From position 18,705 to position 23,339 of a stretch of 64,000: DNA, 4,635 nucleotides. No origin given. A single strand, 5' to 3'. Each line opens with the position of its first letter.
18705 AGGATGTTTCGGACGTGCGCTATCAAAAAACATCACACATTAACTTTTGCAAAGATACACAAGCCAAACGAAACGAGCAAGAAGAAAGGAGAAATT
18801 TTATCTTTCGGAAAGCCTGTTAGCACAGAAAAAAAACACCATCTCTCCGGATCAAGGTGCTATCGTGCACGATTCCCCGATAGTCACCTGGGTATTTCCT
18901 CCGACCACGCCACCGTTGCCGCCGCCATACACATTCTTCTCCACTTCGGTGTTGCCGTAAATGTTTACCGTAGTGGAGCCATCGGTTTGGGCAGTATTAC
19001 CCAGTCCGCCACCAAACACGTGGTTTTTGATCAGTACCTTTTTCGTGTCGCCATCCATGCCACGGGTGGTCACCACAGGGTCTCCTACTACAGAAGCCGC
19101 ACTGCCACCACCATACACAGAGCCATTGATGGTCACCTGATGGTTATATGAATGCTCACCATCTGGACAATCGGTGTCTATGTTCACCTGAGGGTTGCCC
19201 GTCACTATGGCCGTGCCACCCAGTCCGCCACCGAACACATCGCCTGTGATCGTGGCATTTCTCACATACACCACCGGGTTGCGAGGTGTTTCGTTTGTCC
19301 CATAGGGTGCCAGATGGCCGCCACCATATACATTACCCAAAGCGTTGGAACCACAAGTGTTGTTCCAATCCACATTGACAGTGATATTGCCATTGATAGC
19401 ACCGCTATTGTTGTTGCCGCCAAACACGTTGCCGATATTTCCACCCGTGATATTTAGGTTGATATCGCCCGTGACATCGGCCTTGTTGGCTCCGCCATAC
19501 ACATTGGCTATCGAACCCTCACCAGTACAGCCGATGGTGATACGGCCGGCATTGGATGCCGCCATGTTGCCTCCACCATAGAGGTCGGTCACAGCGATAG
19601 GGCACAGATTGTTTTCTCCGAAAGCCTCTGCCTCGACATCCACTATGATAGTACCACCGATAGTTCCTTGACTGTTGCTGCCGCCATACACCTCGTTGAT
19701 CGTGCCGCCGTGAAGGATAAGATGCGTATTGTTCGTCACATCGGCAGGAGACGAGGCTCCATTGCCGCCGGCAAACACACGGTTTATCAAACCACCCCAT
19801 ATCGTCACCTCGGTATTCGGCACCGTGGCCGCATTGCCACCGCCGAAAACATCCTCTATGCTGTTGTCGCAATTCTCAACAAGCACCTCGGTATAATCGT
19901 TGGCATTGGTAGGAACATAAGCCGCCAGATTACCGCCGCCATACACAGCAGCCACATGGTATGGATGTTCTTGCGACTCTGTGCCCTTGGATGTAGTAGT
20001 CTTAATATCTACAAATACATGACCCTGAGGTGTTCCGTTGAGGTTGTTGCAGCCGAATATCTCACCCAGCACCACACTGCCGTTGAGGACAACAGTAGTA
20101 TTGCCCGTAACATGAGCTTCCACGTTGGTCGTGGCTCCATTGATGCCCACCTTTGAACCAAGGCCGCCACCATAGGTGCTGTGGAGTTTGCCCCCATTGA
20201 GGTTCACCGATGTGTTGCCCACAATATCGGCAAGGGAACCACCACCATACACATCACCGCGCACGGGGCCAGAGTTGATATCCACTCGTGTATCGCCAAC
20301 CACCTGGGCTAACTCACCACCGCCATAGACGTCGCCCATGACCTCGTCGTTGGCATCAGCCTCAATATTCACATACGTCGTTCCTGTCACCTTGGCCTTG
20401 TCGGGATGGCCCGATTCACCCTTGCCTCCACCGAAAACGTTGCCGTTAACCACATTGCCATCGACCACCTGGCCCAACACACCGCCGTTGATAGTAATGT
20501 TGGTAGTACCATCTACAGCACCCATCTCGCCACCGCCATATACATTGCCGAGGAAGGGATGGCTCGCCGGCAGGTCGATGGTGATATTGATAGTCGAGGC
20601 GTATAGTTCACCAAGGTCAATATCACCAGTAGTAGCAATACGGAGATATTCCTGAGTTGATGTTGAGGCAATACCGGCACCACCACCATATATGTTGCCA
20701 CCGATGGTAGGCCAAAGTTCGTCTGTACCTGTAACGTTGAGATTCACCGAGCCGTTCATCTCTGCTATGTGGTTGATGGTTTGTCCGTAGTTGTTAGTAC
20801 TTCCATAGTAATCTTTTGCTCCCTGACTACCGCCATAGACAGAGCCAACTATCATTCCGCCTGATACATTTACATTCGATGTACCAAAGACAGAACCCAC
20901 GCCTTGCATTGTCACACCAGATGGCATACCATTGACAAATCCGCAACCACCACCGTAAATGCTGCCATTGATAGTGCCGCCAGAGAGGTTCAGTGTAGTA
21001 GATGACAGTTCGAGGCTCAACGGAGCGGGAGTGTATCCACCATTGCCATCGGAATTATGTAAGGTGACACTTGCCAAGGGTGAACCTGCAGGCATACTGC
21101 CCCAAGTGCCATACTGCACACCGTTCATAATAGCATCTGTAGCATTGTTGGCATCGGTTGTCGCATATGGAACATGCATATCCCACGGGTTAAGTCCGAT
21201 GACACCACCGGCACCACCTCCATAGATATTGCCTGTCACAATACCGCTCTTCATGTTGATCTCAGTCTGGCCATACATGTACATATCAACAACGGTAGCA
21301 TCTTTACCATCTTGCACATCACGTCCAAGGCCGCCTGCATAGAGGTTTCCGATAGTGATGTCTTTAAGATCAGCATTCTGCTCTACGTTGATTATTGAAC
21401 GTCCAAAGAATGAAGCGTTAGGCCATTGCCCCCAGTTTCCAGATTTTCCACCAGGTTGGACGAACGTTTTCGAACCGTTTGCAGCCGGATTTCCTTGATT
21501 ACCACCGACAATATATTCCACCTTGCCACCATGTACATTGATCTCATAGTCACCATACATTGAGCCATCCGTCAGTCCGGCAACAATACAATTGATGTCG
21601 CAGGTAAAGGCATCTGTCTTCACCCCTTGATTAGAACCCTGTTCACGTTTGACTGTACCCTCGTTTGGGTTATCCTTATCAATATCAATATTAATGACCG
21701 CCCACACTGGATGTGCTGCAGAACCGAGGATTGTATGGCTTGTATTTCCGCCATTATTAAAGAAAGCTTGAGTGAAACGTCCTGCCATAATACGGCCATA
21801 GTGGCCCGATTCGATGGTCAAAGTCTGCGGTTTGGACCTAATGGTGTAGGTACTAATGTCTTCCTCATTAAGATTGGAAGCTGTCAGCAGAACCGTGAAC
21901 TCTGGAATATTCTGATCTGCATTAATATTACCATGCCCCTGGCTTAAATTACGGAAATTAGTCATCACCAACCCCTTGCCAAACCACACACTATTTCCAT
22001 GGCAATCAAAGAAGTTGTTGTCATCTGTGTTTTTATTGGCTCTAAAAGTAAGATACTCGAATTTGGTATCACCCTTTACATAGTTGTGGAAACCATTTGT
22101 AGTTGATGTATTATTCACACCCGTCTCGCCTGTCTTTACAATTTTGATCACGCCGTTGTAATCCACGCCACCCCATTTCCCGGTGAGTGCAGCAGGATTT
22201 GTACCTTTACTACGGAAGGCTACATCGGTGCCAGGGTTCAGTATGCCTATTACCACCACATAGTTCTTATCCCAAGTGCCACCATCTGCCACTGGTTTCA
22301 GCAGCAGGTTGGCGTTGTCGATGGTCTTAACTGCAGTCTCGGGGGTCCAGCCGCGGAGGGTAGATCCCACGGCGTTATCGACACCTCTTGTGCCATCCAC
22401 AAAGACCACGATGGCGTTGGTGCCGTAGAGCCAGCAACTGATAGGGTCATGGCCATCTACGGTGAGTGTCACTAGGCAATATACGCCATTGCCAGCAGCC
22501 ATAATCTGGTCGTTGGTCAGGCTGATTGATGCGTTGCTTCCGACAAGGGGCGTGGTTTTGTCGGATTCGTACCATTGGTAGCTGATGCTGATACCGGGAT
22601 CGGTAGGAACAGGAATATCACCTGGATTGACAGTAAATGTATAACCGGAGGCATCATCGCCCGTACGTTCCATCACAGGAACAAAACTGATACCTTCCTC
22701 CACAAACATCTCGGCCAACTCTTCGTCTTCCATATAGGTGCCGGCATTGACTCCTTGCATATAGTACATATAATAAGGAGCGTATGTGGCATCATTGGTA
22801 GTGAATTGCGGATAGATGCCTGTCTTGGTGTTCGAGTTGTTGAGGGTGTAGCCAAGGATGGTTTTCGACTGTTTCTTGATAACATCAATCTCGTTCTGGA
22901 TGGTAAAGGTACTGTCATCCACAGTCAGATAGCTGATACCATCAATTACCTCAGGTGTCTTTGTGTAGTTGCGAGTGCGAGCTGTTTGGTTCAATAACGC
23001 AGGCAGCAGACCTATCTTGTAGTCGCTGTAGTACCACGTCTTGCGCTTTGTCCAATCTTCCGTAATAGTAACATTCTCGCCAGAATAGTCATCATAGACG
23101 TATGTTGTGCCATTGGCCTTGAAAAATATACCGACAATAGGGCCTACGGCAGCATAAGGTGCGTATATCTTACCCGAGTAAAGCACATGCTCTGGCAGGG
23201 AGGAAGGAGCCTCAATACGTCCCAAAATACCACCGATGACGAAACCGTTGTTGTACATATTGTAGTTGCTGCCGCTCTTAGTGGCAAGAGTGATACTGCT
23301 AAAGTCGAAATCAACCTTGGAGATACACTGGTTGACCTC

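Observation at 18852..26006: Giant 2384-aa exported protein: GLUG-like array fused to an unassigned YGGG beta-solenoid, ending without any T9SS sorting domain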

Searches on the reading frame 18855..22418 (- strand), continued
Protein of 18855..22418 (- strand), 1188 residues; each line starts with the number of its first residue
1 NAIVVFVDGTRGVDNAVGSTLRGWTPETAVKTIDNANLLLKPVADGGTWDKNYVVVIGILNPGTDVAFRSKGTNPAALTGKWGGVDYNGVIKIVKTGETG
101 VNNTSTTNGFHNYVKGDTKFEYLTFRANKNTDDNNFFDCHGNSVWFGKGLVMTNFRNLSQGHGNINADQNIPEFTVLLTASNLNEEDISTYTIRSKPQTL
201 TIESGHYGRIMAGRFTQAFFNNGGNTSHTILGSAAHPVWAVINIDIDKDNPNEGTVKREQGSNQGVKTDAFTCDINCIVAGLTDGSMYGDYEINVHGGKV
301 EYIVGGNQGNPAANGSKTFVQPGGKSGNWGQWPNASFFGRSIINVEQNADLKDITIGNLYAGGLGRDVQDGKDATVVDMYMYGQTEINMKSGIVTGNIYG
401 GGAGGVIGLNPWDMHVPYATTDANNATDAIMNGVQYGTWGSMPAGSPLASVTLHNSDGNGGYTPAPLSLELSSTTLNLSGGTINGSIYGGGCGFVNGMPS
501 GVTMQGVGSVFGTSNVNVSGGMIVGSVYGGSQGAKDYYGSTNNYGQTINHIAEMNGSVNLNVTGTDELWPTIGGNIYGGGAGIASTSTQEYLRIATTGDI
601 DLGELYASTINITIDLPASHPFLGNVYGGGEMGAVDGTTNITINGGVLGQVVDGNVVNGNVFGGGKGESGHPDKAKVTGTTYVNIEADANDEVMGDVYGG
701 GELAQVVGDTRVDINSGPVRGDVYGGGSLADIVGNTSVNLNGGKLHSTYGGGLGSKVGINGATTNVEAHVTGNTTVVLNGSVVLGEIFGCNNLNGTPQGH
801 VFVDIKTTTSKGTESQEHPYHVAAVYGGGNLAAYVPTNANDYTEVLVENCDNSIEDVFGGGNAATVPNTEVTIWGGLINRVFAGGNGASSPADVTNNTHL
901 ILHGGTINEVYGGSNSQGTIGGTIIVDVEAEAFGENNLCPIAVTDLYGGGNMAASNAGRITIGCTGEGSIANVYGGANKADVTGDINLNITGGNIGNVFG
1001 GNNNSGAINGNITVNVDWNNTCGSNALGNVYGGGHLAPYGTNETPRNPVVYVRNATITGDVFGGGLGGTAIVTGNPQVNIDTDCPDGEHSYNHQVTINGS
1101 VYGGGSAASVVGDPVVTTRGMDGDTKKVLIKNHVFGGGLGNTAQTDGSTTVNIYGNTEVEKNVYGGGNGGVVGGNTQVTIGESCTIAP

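Call 75: fold_search(model_id=the predicted structure, library=viral)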
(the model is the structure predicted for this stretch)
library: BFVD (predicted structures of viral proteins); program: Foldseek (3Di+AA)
matches with E <= 10: 138; with E <= 0.001: 1
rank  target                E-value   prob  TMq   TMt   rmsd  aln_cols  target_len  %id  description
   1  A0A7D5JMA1            3.4e-04  0.11  0.07  0.06  45.4      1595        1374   11  Peptidase S74 domain-containing protein [Synechococcus phage S-CAM7]
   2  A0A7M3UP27            4.9e-03  0.95  0.20  0.19  16.8       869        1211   10  Uncharacterized protein [Pyramimonas orientalis virus]
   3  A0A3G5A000            4.9e-03  0.91  0.28  0.32  14.4      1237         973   10  Collagen triple helix repeat containing protein [Harvfovirus sp.]
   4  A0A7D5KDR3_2          5.1e-03  0.12  0.09  0.10  34.7      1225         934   11  Uncharacterized protein [Synechococcus phage S-CAM7]
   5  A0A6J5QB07            7.6e-03  0.08  0.09  0.09  40.9      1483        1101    9  Uncharacterized protein [uncultured Caudovirales phage]
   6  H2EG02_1              1.1e-02  0.12  0.11  0.12  29.1      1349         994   11  Collagen-like protein 7 [Moumouvirus sp. 'Monve']
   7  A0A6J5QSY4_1          1.3e-02  0.18  0.15  0.14  24.7      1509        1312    8  Carbohydrate-binding, CenC-like [uncultured Caudovirales phage]
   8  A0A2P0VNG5            1.3e-02  0.04  0.07  0.07  36.3      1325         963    9  Collagen triple helix repeat-containing protein [Tetraselmis virus 1]
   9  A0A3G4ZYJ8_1          1.5e-02  0.10  0.09  0.11  70.3      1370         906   10  Peptidase S74 domain-containing protein [Gaeavirus sp.]
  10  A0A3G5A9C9            3.0e-02  0.41  0.22  0.26  17.6      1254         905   10  Uncharacterized protein [Hyperionvirus sp.]
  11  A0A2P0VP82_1          3.3e-02  0.18  0.14  0.13  34.6      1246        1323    9  Uncharacterized protein [Tetraselmis virus 1]
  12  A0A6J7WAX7            6.4e-02  0.11  0.13  0.16  26.0      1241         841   10  Uncharacterized protein [uncultured Caudovirales phage]
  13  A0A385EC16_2          7.6e-02  0.20  0.18  0.18  34.7      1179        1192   11  receptor protein-tyrosine kinase [Caulobacter phage CcrBL10]
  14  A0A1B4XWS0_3          7.6e-02  0.07  0.11  0.12  29.9      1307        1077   10  Chlorovirus glyco repeat domain-containing [Tenacibaculum phage pT24]
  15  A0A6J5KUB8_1          8.6e-02  0.12  0.16  0.19  18.8      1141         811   11  Uncharacterized protein [uncultured Caudovirales phage]
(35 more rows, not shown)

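Call 96: search_protein_families(library=ncbifam, proteins=[L012:21311-21550:+, L010:3242-3481:+], max_evalue=1)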
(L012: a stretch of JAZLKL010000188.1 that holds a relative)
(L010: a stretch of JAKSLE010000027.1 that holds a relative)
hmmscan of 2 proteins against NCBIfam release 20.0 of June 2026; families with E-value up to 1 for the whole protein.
L012:21311-21550:+ (80 aa): 1 family
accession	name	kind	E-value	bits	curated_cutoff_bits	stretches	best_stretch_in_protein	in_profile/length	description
TIGR04183.1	Por_Secre_tail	domain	0.043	13.8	23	1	32-73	14-56/72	T9SS type A sorting domain-containing protein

L010:3242-3481:+ (80 aa): 1 family
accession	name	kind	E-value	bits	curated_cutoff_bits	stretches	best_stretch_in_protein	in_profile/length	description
NF047909.1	CellAnchorMapZStrp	equivalog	0.054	12.3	700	1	39-58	440-459/474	cell division site-positioning protein MapZ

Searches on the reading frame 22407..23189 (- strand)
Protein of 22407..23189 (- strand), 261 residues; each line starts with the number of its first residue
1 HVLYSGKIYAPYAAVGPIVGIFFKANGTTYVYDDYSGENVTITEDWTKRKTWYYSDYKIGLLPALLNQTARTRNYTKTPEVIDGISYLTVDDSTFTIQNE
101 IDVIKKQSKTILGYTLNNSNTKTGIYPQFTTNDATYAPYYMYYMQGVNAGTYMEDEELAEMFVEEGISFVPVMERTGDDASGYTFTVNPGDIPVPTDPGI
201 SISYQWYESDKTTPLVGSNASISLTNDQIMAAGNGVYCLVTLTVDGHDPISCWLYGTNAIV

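Call 17: search_protein_families(library=pfam, proteins=[window:22407-23189:-], max_evalue=10)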
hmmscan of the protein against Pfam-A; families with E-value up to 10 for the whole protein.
window:22407-23189:- (261 aa): 1 family
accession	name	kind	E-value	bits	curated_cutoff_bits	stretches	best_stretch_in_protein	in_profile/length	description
PF17434.7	DUF5413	-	0.12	13.2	31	1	7-66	2-62/133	Family of unknown function (DUF5413)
